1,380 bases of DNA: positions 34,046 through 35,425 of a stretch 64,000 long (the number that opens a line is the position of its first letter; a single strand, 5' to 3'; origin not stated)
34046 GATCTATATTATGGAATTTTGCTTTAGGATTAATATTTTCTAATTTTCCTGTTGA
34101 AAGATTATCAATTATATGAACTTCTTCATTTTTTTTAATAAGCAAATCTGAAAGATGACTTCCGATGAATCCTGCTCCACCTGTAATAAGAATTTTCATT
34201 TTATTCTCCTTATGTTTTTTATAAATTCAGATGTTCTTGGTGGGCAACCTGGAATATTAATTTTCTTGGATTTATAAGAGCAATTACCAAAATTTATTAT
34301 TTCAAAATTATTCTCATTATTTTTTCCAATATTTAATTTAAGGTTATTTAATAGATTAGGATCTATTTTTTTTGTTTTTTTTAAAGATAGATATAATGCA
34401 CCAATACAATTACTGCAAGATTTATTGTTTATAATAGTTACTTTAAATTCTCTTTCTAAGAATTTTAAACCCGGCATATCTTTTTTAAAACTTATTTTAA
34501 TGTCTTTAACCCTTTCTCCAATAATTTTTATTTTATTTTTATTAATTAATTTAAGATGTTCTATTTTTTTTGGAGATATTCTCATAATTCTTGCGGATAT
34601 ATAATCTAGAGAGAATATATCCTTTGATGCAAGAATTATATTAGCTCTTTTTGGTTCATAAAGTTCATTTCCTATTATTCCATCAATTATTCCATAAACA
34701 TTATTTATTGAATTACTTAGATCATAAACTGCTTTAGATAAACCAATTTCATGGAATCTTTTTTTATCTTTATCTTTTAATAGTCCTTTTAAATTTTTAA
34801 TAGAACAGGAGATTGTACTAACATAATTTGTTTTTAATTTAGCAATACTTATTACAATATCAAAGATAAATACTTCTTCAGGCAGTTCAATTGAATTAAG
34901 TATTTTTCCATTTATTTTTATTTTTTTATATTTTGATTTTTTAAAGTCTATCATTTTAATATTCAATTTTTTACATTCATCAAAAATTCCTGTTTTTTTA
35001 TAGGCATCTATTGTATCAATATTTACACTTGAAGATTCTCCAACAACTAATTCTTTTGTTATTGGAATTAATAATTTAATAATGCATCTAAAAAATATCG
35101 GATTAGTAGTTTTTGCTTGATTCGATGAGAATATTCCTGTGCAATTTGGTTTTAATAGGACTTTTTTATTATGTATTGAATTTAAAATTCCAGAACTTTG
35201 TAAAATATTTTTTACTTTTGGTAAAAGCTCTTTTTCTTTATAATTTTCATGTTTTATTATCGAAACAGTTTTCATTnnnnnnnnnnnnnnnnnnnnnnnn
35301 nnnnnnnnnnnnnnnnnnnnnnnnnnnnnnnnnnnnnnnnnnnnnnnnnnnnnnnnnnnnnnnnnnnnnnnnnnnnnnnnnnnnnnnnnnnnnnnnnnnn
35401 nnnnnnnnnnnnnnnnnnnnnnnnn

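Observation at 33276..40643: Seven-gene translationally coupled operon mixing sugar-phosphate enzymes with a ThiC-like enzyme and a DUF362-like protein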

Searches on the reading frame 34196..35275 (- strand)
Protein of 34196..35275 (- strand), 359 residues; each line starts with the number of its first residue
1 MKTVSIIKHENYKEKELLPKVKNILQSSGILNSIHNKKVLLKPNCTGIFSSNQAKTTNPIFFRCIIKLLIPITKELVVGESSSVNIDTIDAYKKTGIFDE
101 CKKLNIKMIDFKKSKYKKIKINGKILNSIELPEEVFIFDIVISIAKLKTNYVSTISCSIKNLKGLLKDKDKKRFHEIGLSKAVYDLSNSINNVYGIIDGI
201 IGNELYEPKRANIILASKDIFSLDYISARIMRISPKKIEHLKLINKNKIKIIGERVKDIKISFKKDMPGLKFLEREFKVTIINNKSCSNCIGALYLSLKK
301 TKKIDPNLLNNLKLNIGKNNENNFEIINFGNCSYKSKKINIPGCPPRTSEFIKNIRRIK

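Call 4: search_protein_families(library=pfam, proteins=[window:34196-35275:-], max_evalue=0.01)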
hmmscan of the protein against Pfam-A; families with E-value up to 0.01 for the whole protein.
window:34196-35275:- (359 aa): 1 family
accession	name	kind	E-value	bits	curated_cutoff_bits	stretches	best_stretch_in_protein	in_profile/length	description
PF04015.17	DUF362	-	8.8e-34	117.7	24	1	39-228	1-199/200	Domain of unknown function (DUF362)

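Call 5: search_protein_families(library=ncbifam, proteins=[window:34196-35275:-], max_evalue=0.01)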
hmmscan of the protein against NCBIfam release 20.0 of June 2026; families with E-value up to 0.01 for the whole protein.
window:34196-35275:- (359 aa): 1 family
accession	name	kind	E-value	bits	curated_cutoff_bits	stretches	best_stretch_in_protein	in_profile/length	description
NF052623.1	Npun_F2552_fam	equivalog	1.4e-23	83.8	500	1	3-248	2-256/314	Npun_F2552 family protein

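Call 18: search_solved_structures(query=window:34196-35275:-, max_evalue=1, show_alignments=1)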
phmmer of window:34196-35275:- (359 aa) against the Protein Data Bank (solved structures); distinct sequences matched with E-value up to 1: 1.
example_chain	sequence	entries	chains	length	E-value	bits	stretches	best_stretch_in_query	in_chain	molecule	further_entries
2gu0_A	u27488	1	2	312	0.16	14.5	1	109-175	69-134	Nonstructural protein 2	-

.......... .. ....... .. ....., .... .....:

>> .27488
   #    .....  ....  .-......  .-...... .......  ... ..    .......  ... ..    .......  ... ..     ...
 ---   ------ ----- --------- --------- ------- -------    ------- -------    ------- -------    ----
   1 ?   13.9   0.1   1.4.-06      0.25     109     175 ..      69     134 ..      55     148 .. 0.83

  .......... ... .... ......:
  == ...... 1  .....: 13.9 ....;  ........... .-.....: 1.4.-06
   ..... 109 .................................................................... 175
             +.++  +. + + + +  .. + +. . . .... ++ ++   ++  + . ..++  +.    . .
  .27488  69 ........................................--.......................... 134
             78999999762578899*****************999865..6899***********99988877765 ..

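Call 46: search_protein_families(library=padloc, proteins=[window:34196-35275:-], max_evalue=0.01)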
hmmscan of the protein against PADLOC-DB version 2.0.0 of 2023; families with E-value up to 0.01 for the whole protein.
window:34196-35275:- (359 aa): 0 families

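Call 47: find_homologous_proteins(query=window:34196-35275:-, max_evalue=1e-10)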
Query window:34196-35275:- (359 aa): 134 proteins with E <= 1e-10 among 8000 candidates; the best 120 are listed.
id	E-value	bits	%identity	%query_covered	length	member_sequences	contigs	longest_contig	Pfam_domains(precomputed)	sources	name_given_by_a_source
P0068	1.4e-222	756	100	100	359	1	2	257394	PF04015.18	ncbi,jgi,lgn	ncbi:MAG: DUF362 domain-containing protein [Candidatus Pacearchaeota archaeon]|jgi:uncharacterized p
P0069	1.7e-106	374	51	99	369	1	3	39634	PF04015.18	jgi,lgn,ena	-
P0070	1.9e-105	371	51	99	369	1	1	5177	PF04015.18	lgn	-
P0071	5.7e-99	350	47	100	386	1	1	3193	PF04015.18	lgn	-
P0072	4.4e-98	347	47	100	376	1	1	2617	PF04015.18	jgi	jgi:uncharacterized protein (DUF362 family)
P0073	4.3e-97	344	46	100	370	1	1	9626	PF04015.18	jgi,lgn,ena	-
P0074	1.1e-96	342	46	99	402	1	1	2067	PF04015.18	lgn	-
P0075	1.2e-89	319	44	100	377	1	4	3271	PF04015.18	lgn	-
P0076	5.9e-87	310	44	99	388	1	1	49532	PF04015.18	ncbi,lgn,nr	ncbi:DUF362 domain-containing protein [Candidatus Woesearchaeota archaeon]|nr:DUF362 domain-containi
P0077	9.3e-86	306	45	100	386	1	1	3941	PF04015.18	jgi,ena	-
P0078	1.8e-85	305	46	99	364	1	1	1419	PF04015.18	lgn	-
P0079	1.7e-82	296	44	97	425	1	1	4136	PF04015.18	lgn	-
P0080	5.3e-81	291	46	86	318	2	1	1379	PF04015.18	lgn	-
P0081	1.2e-74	270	40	99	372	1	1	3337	PF04015.18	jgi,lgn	jgi:uncharacterized protein (DUF362 family)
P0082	3.1e-68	249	41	98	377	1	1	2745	PF04015.18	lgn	-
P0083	3.5e-60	222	38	97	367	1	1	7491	PF04015.18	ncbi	-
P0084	6.3e-59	218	38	97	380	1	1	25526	PF04015.18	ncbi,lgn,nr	ncbi:MAG: DUF362 domain-containing protein [Candidatus Lokiarchaeota archaeon]|nr:DUF362 domain-cont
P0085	1.9e-56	210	35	99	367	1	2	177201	PF04015.18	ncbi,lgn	ncbi:MAG: DUF362 domain-containing protein [Promethearchaeota archaeon]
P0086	3.4e-54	203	33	99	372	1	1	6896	PF04015.18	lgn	-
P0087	4.1e-50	189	34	98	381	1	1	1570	PF04015.18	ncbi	-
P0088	7.4e-50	188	35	91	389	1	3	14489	PF04015.18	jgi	-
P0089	7.0e-45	172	33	89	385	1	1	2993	PF04015.18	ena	-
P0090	2.0e-44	170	33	98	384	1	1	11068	PF04015.18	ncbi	-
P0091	4.5e-44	169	30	98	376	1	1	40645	PF04015.18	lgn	-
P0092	2.3e-43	167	33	95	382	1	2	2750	PF04015.18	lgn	-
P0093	1.8e-42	164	32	89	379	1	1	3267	PF04015.18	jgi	jgi:uncharacterized protein (DUF362 family)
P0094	3.6e-41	160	35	90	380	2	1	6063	PF04015.18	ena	-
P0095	4.0e-41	160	32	91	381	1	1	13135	PF04015.18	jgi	jgi:uncharacterized protein (DUF362 family)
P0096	3.9e-40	156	30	99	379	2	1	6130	PF04015.18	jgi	-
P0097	1.4e-39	155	32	95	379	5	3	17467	PF04015.18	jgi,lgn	jgi:uncharacterized protein (DUF362 family)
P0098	5.2e-38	149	30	86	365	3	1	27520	PF04015.18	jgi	-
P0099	2.3e-36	144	29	99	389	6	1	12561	PF04015.18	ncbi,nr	ncbi:DUF362 domain-containing protein [Candidatus Aerophobetes bacterium]|nr:DUF362 domain-containin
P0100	2.9e-36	144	30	97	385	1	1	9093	PF04015.18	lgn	-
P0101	3.1e-34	137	30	96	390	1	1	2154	PF04015.18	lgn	-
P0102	1.7e-33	134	29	92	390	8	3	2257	PF04015.18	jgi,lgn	-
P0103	4.2e-32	130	30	87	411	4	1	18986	PF04015.18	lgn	-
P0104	5.8e-32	129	29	93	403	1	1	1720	PF04015.18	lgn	-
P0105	1.1e-31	129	30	96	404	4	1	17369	PF04015.18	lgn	-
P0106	3.9e-28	117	29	96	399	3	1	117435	PF04015.18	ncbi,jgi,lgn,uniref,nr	ncbi:DUF362 domain-containing protein [Clostridium sp. WLY-B-L2]|jgi:uncharacterized protein (DUF362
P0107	4.4e-27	113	29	96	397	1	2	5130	PF04015.18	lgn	-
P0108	1.4e-26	112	28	86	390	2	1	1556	PF04015.18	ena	-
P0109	1.3e-24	105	32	88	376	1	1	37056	PF04015.18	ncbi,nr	ncbi:MAG: DUF362 domain-containing protein [Candidatus Cloacimonadota bacterium]|nr:DUF362 domain-co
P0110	1.8e-24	105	29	88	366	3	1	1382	PF04015.18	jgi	-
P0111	2.3e-22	98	26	89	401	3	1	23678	PF04015.18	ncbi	-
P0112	5.9e-21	93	27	99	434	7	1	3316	PF04015.18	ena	-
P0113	2.7e-20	91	32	66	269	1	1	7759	PF04015.18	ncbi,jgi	-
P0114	1.8e-19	88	29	89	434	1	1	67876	PF04015.18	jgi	jgi:uncharacterized protein (DUF362 family)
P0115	1.9e-19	88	28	87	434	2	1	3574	PF04015.18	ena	-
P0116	2.2e-19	88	26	96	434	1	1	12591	PF04015.18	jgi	jgi:uncharacterized protein (DUF362 family)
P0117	3.3e-19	87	27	90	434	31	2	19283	PF04015.18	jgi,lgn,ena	-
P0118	4.3e-19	87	28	90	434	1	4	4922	PF04015.18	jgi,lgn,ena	-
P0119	7.7e-19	86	28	90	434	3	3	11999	PF04015.18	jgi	jgi:uncharacterized protein (DUF362 family)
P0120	1.1e-18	86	28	96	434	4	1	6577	PF04015.18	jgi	jgi:uncharacterized protein (DUF362 family)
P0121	1.9e-18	85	28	96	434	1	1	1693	PF04015.18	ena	-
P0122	1.9e-18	85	28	96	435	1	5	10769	PF04015.18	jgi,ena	jgi:uncharacterized protein (DUF362 family)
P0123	2.7e-18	85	29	97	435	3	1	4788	PF04015.18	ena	-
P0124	2.8e-18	84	28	90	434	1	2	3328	PF04015.18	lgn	-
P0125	6.2e-18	83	28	90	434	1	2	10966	PF04015.18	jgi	jgi:uncharacterized protein (DUF362 family)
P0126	7.8e-18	83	29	87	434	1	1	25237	PF04015.18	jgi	jgi:uncharacterized protein (DUF362 family)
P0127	9.9e-18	83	29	87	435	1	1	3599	PF04015.18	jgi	-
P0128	1.0e-17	83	29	96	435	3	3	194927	PF04015.18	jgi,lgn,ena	jgi:uncharacterized protein (DUF362 family)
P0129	1.1e-17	83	28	96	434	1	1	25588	PF04015.18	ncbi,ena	ncbi:MAG: DUF362 domain-containing protein [Dehalococcoidia bacterium]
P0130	1.1e-17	83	28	96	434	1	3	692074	PF04015.18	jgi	jgi:uncharacterized protein (DUF362 family)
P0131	1.2e-17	82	27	90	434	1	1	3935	PF04015.18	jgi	jgi:uncharacterized protein (DUF362 family)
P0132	1.2e-17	82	29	96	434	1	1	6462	PF04015.18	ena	-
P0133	1.2e-17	82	25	91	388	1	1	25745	PF04015.18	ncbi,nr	ncbi:MAG: DUF362 domain-containing protein [Desulfobacteraceae bacterium]|nr:DUF362 domain-containin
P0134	1.2e-17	82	27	96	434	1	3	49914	PF04015.18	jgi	jgi:uncharacterized protein (DUF362 family)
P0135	1.3e-17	82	29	87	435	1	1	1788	PF04015.18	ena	-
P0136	1.9e-17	82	28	96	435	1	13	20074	PF04015.18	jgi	-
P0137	2.4e-17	81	29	87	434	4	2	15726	PF04015.18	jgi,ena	-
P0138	2.7e-17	81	29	87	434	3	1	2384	PF04015.18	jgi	jgi:uncharacterized protein (DUF362 family)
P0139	2.7e-17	81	28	96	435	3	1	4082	PF04015.18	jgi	-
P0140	3.7e-17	81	28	93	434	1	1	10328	PF04015.18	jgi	jgi:uncharacterized protein (DUF362 family)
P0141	3.8e-17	81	29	87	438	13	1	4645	PF04015.18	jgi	jgi:uncharacterized protein (DUF362 family)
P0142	3.9e-17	81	28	87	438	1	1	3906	PF04015.18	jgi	-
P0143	3.9e-17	81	28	87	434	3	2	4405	PF04015.18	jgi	-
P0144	5.6e-17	80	29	87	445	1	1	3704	PF04015.18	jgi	-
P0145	6.6e-17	80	29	91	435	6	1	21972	PF04015.18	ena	-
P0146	6.9e-17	80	28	76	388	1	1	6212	PF04015.18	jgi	jgi:uncharacterized protein (DUF362 family)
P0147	8.6e-17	80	29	88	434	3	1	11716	PF04015.18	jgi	-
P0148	8.7e-17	80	28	79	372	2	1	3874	PF04015.18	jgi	-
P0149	9.1e-17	79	29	96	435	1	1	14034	PF04015.18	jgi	jgi:uncharacterized protein (DUF362 family)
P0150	1.1e-16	79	27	96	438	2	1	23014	PF04015.18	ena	-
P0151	1.2e-16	79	27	96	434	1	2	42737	PF04015.18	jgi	jgi:uncharacterized protein (DUF362 family)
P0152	1.2e-16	79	28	87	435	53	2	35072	PF04015.18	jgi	-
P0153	1.3e-16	79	28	81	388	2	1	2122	PF04015.18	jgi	-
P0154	1.5e-16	79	29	87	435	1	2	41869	PF04015.18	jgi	jgi:uncharacterized protein (DUF362 family)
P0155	1.6e-16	79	28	87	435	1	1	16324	PF04015.18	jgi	-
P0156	2.2e-16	78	28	87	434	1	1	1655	PF04015.18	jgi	jgi:uncharacterized protein (DUF362 family)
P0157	2.8e-16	78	28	87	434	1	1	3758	PF04015.18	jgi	jgi:uncharacterized protein (DUF362 family)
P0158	3.4e-16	78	28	96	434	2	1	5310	PF04015.18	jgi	-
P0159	4.4e-16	77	27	96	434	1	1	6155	PF04015.18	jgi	jgi:uncharacterized protein (DUF362 family)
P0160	5.3e-16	77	28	96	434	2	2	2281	PF04015.18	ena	-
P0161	6.5e-16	77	28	87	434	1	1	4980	PF04015.18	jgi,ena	-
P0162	7.3e-16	77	27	90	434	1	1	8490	PF04015.18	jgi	jgi:uncharacterized protein (DUF362 family)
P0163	1.0e-15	76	27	96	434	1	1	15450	PF04015.18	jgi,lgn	jgi:uncharacterized protein (DUF362 family)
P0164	1.1e-15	76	27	87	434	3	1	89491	PF04015.18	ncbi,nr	ncbi:MAG: hypothetical protein A2Z77_05415 [Chloroflexi bacterium RBG_13_51_36]|nr:MAG: hypothetical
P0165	1.2e-15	76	28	87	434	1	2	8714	PF04015.18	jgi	jgi:uncharacterized protein (DUF362 family)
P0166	1.6e-15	75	28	87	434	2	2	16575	PF04015.18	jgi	-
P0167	1.8e-15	75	28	96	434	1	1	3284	PF04015.18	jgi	jgi:uncharacterized protein (DUF362 family)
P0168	2.1e-15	75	27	87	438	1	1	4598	PF04015.18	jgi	-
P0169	2.5e-15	75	26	96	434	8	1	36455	PF04015.18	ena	-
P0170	5.4e-15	74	27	76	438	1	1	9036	PF04015.18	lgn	-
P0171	5.8e-15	74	28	96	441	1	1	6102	PF04015.18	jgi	-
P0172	5.8e-15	74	29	76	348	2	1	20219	PF04015.18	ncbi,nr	ncbi:MAG: DUF362 domain-containing protein, partial [Dehalococcoidia bacterium]|nr:DUF362 domain-con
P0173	6.6e-15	73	27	87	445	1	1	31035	PF04015.18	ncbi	-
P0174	8.1e-15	73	28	87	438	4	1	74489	PF04015.18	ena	-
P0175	8.2e-15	73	27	87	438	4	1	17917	PF04015.18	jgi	-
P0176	1.6e-14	72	25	97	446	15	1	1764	PF04015.18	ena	-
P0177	1.6e-14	72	27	87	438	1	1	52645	PF04015.18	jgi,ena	-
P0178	1.8e-14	72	27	96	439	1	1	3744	PF04015.18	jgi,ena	-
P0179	3.3e-14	71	27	79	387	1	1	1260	PF04015.18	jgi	jgi:uncharacterized protein (DUF362 family)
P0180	3.5e-14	71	27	79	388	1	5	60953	PF04015.18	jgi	jgi:uncharacterized protein (DUF362 family)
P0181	5.7e-14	70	27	95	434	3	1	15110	PF04015.18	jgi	-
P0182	6.2e-14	70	25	97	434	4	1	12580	PF04015.18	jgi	jgi:uncharacterized protein (DUF362 family)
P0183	1.1e-13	69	26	96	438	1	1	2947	PF04015.18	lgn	-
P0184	2.2e-13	68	26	96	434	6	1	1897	PF04015.18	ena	-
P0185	3.3e-13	68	27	99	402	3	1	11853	PF04015.18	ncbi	-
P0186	5.0e-13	67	28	96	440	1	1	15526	PF04015.18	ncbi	ncbi:MAG: DUF362 domain-containing protein [Promethearchaeota archaeon]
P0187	5.2e-13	67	27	97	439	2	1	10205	PF04015.18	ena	-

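Call 48: find_encoding_contigs(protein=P0085, flank=8000, max_places=1)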
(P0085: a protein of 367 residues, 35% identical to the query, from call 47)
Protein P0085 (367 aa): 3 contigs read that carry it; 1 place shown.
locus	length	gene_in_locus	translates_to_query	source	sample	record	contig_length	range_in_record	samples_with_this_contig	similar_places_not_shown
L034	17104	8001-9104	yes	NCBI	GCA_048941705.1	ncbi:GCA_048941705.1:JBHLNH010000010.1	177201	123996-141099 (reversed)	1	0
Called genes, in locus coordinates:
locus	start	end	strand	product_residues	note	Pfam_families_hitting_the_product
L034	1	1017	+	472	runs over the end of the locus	-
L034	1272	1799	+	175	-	PF07947:YhhN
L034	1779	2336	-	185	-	-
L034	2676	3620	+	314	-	PF00288:GHMP_kinases_N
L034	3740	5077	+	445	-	PF00215:OMPdecase, PF03737:RraA-like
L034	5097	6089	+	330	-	PF02558:ApbA, PF08546:ApbA_C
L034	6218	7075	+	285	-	PF01144:CoA_trans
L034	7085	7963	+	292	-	PF01144:CoA_trans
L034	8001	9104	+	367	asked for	PF04015:DUF362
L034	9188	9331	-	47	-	-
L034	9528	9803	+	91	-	PF01638:HxlR, PF01022:HTH_5 (weak), PF13601:HTH_34 (weak)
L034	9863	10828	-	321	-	PF03308:MeaB, PF01656:CbiA (weak), PF02374:ArsA_ATPase (weak)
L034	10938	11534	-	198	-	PF02245:Pur_DNA_glyco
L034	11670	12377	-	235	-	-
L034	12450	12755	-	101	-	PF00338:Ribosomal_S10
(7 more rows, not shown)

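Call 49: find_encoding_contigs(protein=P0084, flank=8000, max_places=1)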
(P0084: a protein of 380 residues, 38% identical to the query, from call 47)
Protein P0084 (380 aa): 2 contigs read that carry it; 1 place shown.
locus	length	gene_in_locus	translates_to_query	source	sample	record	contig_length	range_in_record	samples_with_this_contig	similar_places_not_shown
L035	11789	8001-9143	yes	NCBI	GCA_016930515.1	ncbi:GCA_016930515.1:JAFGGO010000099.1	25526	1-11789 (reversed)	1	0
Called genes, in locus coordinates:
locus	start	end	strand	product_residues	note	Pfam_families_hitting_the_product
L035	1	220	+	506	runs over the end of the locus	PF01068:DNA_ligase_A_M, PF04679:DNA_ligase_A_C (weak)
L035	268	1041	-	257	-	PF12838:Fer4_7 (faint), PF13187:Fer4_9 (faint), PF14697:Fer4_21 (faint), PF12797:Fer4_2 (faint), PF00037:Fer4 (weak), PF12837:Fer4_6 (weak), PF13484:Fer4_16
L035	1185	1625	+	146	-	-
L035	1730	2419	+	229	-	PF07947:YhhN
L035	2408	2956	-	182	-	-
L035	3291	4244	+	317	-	PF00288:GHMP_kinases_N (weak)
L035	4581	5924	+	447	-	PF00215:OMPdecase, PF03737:RraA-like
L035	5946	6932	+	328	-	PF02558:ApbA, PF08546:ApbA_C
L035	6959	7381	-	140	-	PF00892:EamA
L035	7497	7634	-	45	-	-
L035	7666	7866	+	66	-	-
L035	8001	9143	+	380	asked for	PF04015:DUF362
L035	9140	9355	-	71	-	-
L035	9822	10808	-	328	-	PF01656:CbiA (faint), PF03308:MeaB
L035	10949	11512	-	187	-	-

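Call 59: predict_structure(alignment_id=A4)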
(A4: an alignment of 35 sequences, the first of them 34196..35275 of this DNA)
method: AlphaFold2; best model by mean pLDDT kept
length: 359 residues; sequences in the alignment: 35
mean_pLDDT: 93.9   pTM: 0.91
mean pLDDT of the five models: 93.9, 93.5, 93.4, 92.6, 92.2
residues with pLDDT >= 90: 305; 70-90: 45; 50-70: 9; < 50: 0
segments of 3 or more residues with pLDDT < 50: none
pLDDT, mean of each block of 10 residues (from residue 1): 95 98 98 98 94 96 98 98 95 97 98 98 96 98 97 91 96 94 97 98 95 98 97 91 85 94 82 95 90 94 96 88 83 76 92 92
secondary structure, 60 per line:
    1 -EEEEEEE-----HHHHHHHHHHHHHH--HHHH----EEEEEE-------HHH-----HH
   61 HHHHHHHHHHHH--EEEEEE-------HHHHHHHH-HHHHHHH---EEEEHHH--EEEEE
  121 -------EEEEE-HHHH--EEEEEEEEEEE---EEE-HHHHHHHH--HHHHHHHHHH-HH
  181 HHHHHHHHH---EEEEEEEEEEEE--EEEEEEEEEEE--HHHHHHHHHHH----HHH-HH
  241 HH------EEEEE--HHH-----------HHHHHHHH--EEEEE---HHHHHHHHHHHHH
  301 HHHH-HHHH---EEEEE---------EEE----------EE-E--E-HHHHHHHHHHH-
elements in order: E2-8 H14-27 H30-33 E38-43 H59-72 E75-80 H88-95 H97-103 E107-110 E116-120 E128-132 H134-137 E140-150 E154-156 H158-165 H168-177 H179-189 E193-204 E207-217 H220-230 H239-242 E249-253 H270-277 E280-284 H288-304 H306-309 E313-317 E327-329 H348-358

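Call 61: fold_search(model_id=the predicted structure, library=pdb)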
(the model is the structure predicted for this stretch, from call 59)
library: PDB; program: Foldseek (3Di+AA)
matches with E <= 10: 619; with E <= 0.001: 12
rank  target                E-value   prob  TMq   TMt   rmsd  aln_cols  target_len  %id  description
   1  9q3j_G                2.6e-05  1.00  0.42  0.34   6.1       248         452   14  Structures of LarA-like nickel-pincer nucleotide cofactor-utilizing enzyme with a single catalytic histidine residue f (released 2025-09-17)
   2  7s91                  3.5e-05  1.00  0.42  0.39  14.8       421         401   11  Structure of the malate racemase mar2 apoprotein from Thermoanaerobacterium thermosaccharolyticum at 2.25 angstroms reso (released 2021-10-13)
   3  9q3j_D                5.1e-05  1.00  0.41  0.34  10.6       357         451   12  Structures of LarA-like nickel-pincer nucleotide cofactor-utilizing enzyme with a single catalytic histidine residue f (released 2025-09-17)
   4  9q3j_E                5.7e-05  1.00  0.42  0.35   5.6       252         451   12  Structures of LarA-like nickel-pincer nucleotide cofactor-utilizing enzyme with a single catalytic histidine residue f (released 2025-09-17)
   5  9q3j_A                6.9e-05  1.00  0.43  0.36   9.2       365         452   11  Structures of LarA-like nickel-pincer nucleotide cofactor-utilizing enzyme with a single catalytic histidine residue f (released 2025-09-17)
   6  6d6z                  1.0e-04  1.00  0.39  0.36   7.2       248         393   12  Structure of the malate racemase apoprotein from Thermoanaerobacterium thermosaccharolyticum (released 2019-04-24)
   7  2yjg_A                1.4e-04  1.00  0.43  0.38   6.0       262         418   11  Structure of the lactate racemase apoprotein from Thermoanaerobacterium thermosaccharolyticum (released 2012-05-30)
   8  9eid                  1.9e-04  1.00  0.33  0.29  10.1       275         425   10  A broad-substrate spectrum lactate racemase A from Isosphaera pallida in complex with D-2-Hydroxybutyrate (released 2025-01-29)
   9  9eia_B                2.2e-04  1.00  0.38  0.33   8.5       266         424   11  A broad-substrate spectrum lactate racemase A from Isosphaera pallida in complex with copurified D-lactate (released 2025-01-29)
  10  9eia_A                2.2e-04  0.99  0.40  0.34  13.1       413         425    9  A broad-substrate spectrum lactate racemase A from Isosphaera pallida in complex with copurified D-lactate (released 2025-01-29)
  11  9q3j_H                2.5e-04  1.00  0.41  0.34   6.0       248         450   14  Structures of LarA-like nickel-pincer nucleotide cofactor-utilizing enzyme with a single catalytic histidine residue f (released 2025-09-17)
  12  5huq_B                7.0e-04  1.00  0.42  0.36   5.4       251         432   10  A tethered niacin-derived pincer complex with a nickel-carbon bond in lactate racemase (released 2016-02-10)
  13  8ezf                  1.0e-03  1.00  0.43  0.38   9.9       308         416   10  A tethered niacin-derived pincer complex with a nickel-carbon or sulfite-carbon bond in lactate racemase R98A/R100A vari (released 2023-01-25)
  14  2yjg_B                1.1e-03  1.00  0.39  0.35   6.5       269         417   11  Structure of the lactate racemase apoprotein from Thermoanaerobacterium thermosaccharolyticum (released 2012-05-30)
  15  9q3k_A                1.3e-03  1.00  0.34  0.27   4.3       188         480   12  Structure of LarA-like nickel-pincer nucleotide cofactor-utilizing enzyme with a single catalytic histidine residue fr (released 2025-09-24)
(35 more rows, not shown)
